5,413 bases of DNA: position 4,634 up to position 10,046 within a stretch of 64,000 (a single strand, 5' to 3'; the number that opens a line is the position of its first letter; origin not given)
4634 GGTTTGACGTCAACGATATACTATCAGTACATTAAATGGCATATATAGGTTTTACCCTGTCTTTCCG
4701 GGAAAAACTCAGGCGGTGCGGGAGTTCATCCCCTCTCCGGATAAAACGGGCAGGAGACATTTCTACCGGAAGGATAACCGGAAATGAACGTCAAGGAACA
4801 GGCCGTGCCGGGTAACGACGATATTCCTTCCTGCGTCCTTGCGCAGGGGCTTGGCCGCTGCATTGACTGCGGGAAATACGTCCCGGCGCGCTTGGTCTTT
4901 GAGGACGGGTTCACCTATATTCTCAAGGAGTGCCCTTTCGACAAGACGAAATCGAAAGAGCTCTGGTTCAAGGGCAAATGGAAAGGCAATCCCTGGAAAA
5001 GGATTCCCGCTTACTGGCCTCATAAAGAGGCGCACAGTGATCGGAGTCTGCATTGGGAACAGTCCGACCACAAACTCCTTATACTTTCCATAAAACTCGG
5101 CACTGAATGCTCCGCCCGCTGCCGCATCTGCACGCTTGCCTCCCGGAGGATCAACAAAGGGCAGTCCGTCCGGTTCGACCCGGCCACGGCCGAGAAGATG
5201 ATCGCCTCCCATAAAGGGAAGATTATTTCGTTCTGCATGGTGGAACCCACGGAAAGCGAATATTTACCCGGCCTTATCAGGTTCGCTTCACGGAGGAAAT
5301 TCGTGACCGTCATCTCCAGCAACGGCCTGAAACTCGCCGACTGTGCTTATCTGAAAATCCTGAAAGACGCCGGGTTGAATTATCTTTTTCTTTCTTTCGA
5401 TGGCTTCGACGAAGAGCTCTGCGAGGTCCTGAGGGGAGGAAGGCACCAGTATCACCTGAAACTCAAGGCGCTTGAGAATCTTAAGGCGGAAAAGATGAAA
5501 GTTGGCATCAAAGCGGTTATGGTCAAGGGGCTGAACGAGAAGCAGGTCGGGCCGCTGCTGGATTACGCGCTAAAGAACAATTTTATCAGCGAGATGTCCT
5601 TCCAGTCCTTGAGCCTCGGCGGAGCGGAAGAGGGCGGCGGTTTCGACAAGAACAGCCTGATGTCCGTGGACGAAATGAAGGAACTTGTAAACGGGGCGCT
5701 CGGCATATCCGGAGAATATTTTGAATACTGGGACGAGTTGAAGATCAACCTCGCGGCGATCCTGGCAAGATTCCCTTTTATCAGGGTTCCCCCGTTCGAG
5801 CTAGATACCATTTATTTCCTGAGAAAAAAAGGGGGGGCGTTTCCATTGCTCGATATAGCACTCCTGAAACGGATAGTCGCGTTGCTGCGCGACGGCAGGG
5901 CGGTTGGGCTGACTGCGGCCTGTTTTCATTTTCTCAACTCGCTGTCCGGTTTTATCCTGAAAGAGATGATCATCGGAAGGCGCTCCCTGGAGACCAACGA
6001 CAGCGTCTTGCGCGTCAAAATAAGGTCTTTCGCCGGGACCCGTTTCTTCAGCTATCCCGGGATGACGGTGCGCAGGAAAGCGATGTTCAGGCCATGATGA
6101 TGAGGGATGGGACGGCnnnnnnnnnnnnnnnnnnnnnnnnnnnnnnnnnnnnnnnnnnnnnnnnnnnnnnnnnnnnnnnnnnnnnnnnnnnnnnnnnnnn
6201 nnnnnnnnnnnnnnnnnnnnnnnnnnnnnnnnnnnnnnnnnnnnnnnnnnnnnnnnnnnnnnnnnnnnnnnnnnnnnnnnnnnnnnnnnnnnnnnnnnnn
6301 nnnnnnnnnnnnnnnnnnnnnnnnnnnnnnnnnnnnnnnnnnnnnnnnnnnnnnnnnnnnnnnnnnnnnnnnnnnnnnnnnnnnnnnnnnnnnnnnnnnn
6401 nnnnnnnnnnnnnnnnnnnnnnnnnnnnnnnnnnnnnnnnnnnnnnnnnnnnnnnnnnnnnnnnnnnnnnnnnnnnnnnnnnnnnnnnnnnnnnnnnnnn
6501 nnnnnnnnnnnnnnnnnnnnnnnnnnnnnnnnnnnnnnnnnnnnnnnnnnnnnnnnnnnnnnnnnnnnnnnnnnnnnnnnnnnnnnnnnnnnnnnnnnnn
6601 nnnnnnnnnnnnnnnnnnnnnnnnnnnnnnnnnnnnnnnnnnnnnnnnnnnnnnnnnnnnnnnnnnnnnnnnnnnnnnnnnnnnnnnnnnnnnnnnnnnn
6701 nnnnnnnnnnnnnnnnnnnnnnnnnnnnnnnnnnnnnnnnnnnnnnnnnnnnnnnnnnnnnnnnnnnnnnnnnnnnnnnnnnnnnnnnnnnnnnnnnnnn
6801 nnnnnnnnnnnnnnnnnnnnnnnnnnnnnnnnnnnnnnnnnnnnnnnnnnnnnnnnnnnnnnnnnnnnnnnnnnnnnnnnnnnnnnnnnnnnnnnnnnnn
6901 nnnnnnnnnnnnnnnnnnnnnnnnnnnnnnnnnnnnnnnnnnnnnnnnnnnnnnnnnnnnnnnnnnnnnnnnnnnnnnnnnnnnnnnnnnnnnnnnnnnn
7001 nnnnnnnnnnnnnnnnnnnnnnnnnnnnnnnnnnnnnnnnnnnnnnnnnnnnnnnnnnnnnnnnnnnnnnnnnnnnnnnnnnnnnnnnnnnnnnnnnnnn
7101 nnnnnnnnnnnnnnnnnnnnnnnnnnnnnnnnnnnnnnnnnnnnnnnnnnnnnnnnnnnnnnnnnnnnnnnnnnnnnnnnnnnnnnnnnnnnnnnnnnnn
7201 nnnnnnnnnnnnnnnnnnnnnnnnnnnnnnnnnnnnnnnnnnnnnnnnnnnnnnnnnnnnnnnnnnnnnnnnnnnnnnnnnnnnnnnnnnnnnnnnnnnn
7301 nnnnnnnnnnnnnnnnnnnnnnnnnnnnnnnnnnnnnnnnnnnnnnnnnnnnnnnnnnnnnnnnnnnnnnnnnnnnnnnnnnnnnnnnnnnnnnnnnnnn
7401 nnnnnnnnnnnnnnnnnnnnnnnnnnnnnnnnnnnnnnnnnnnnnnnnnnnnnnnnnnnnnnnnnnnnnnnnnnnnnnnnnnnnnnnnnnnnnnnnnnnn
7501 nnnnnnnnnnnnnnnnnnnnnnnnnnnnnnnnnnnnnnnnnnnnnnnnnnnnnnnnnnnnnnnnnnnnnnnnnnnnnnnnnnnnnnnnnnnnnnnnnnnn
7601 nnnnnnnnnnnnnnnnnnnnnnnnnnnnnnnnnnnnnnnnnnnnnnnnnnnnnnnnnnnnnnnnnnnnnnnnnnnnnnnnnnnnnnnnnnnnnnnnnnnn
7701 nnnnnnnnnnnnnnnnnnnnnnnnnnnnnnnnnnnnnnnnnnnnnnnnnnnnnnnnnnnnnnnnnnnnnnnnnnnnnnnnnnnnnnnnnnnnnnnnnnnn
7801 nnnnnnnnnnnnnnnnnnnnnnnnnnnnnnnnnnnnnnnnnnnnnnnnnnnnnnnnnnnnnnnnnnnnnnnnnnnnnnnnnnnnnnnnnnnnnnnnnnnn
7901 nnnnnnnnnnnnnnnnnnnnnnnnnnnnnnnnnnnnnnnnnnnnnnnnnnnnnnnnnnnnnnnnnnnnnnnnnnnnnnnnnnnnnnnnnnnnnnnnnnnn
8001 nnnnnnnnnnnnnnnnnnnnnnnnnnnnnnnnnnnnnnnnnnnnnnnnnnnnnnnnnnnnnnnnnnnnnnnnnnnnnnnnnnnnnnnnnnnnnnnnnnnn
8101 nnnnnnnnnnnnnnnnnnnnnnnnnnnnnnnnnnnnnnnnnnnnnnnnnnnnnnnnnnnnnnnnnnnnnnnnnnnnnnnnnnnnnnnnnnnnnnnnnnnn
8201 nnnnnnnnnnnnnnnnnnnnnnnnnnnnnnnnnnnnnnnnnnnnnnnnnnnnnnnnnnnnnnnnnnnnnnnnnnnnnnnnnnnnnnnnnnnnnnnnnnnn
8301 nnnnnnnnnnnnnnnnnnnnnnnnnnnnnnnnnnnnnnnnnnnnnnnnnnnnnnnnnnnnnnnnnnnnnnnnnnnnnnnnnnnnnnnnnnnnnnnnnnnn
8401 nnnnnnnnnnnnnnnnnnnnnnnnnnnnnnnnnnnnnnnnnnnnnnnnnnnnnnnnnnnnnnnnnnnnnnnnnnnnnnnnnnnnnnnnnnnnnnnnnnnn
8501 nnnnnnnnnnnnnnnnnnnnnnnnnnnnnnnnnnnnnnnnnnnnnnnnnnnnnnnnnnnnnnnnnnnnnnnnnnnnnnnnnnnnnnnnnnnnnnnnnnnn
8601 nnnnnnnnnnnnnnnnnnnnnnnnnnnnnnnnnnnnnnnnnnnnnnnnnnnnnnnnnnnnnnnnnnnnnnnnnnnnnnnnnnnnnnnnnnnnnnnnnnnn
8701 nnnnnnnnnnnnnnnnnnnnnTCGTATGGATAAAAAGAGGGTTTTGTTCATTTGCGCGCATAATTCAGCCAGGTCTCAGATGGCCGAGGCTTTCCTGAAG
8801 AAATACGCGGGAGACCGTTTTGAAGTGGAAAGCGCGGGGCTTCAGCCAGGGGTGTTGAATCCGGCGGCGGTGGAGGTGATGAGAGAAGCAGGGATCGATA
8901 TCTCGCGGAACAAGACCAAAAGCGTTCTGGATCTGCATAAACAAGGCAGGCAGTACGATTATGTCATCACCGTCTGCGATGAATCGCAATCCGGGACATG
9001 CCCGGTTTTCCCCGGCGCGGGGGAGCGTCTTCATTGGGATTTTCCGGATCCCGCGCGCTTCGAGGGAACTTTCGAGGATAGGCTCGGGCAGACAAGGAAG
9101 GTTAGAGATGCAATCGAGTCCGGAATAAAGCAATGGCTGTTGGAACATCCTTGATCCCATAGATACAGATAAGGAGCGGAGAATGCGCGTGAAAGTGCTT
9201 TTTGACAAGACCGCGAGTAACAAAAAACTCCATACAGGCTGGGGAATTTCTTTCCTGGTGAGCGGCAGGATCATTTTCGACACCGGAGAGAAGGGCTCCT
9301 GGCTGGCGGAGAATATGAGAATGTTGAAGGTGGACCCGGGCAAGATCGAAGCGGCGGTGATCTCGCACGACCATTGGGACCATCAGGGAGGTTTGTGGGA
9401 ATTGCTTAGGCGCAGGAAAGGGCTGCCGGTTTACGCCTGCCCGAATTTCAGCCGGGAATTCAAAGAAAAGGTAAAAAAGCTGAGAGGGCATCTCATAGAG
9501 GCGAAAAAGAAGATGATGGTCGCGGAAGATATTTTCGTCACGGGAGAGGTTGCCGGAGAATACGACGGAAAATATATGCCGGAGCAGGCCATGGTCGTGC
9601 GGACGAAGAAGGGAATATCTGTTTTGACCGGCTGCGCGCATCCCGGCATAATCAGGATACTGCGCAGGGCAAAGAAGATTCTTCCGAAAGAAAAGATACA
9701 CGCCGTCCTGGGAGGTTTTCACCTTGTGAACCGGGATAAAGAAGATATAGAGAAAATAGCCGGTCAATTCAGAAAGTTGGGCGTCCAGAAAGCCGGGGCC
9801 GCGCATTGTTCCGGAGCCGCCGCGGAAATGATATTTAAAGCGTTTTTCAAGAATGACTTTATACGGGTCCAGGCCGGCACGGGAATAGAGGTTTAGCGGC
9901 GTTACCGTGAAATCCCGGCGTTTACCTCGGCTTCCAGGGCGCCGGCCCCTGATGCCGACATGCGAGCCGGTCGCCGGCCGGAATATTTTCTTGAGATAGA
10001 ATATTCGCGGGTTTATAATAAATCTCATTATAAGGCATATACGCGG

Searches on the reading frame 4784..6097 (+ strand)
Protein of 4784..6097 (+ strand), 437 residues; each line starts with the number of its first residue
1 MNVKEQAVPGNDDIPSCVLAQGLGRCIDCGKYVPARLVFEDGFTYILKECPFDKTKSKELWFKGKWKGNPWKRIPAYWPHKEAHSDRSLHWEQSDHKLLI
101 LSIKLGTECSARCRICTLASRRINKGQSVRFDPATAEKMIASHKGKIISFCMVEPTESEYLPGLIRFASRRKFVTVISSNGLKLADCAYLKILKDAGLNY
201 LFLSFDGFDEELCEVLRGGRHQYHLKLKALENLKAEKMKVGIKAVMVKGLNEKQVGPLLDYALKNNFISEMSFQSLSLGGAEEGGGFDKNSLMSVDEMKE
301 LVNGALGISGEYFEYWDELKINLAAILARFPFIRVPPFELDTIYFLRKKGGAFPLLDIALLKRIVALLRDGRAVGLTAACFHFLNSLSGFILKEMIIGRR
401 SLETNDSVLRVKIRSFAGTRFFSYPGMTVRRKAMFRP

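Call 77: search_protein_families(library=pfam, proteins=[window:4784-6097:+], max_evalue=0.001)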
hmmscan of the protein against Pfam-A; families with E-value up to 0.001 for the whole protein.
window:4784-6097:+ (437 aa): 2 families
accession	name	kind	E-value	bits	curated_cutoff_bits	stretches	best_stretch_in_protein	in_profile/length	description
PF04055.27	Radical_SAM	-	1.1e-14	55.4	29.5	1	105-261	3-165/166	Radical SAM superfamily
PF23545.1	Zn_ribbon_HMPTM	-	0.0001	22.2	27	1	25-51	8-34/45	HMPTM N-terminal zinc ribbon domain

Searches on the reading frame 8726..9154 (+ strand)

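Call 77: search_protein_families(library=pfam, proteins=[window:8726-9154:+], max_evalue=0.001)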
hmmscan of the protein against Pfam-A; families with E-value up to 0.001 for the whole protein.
window:8726-9154:+ (142 aa): 1 family
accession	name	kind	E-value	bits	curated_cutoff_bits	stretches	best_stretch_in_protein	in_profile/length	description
PF01451.26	LMWPc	-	9.1e-21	75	23.2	1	6-138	1-144/144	Low molecular weight phosphotyrosine protein phosphatase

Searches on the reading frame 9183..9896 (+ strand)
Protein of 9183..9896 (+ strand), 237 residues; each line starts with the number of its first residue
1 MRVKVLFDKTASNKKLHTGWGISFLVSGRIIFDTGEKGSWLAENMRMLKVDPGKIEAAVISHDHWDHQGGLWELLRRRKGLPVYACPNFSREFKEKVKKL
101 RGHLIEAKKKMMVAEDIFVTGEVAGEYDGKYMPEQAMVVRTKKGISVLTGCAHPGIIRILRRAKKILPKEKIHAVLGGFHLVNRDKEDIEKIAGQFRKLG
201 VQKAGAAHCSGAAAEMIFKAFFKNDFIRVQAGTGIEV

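Call 3: search_protein_families(library=pfam, proteins=[window:9183-9896:+], max_evalue=0.1)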
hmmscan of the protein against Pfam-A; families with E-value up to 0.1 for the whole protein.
window:9183-9896:+ (237 aa): 2 families
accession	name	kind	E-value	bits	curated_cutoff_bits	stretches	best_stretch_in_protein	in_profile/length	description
PF00753.33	Lactamase_B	-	1.8e-07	31.8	22.7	1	28-101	16-89/196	Metallo-beta-lactamase superfamily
PF12706.13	Lactamase_B_2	-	3.5e-07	30.5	27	1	29-96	2-73/200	Beta-lactamase superfamily domain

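Call 4: search_protein_families(library=ncbifam, proteins=[window:9183-9896:+], max_evalue=0.1)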
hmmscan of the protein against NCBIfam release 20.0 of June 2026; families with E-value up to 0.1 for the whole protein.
window:9183-9896:+ (237 aa): 33 families (the best 25 are shown)
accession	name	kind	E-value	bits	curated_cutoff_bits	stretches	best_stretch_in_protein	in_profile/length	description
NF000439.2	blaAIM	exception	4.2e-06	26.5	675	1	28-86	68-127/303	AIM family subclass B3 metallo-beta-lactamase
NF040874.1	blaPJM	exception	5.2e-06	26.2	630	1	29-86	69-127/301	PJM family subclass B3 metallo-beta-lactamase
NF012229.1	bla_class_B_core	domain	1.3e-05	25.4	100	1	28-98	25-93/139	metallo-beta-lactamase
TIGR02651.1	RNase_Z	equivalog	2.2e-05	23.7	292.95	1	17-78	18-75/302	ribonuclease Z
NF002553.0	PRK02113.1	equivalog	5.3e-05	22.8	386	1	45-98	57-112/252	MBL fold metallo-hydrolase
NF008580.0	PRK11539.1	equivalog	0.00041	18.8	969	1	30-86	525-585/758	ComEC family protein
NF033105.1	bla_subclass_B3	equivalog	0.00045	19.6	240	1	28-77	33-84/257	subclass B3 metallo-beta-lactamase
TIGR00649.1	MG423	subfamily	0.00052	18.5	400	1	44-114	48-117/546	RNase J family beta-CASP ribonuclease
NF033088.2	bla_subclass_B1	equivalog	0.00057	19.6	200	1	30-115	43-127/217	subclass B1 metallo-beta-lactamase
NF047419.1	RNase_J1_RnjA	exception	0.00065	18.5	820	1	44-113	49-114/549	ribonuclease J1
NF000801.0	PRK00055.1-3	equivalog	0.0009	18.4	252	1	29-76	31-75/307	ribonuclease Z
NF008887.0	PRK11921.1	equivalog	0.0011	17.9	635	1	49-97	66-114/396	anaerobic nitric oxide reductase flavorubredoxin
NF040469.1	blaEFM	exception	0.0019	17.4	610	1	28-88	80-141/302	EFM family subclass B3 metallo-beta-lactamase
NF000469.2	CAR_gen_B3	exception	0.0021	17.1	500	1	39-74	97-132/311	CAR family subclass B3 metallo-beta-lactamase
NF000456.2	blaMSI-1_fam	exception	0.0023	17.2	550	1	28-76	58-108/289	MSI-1 family subclass B3 metallo-beta-lactamase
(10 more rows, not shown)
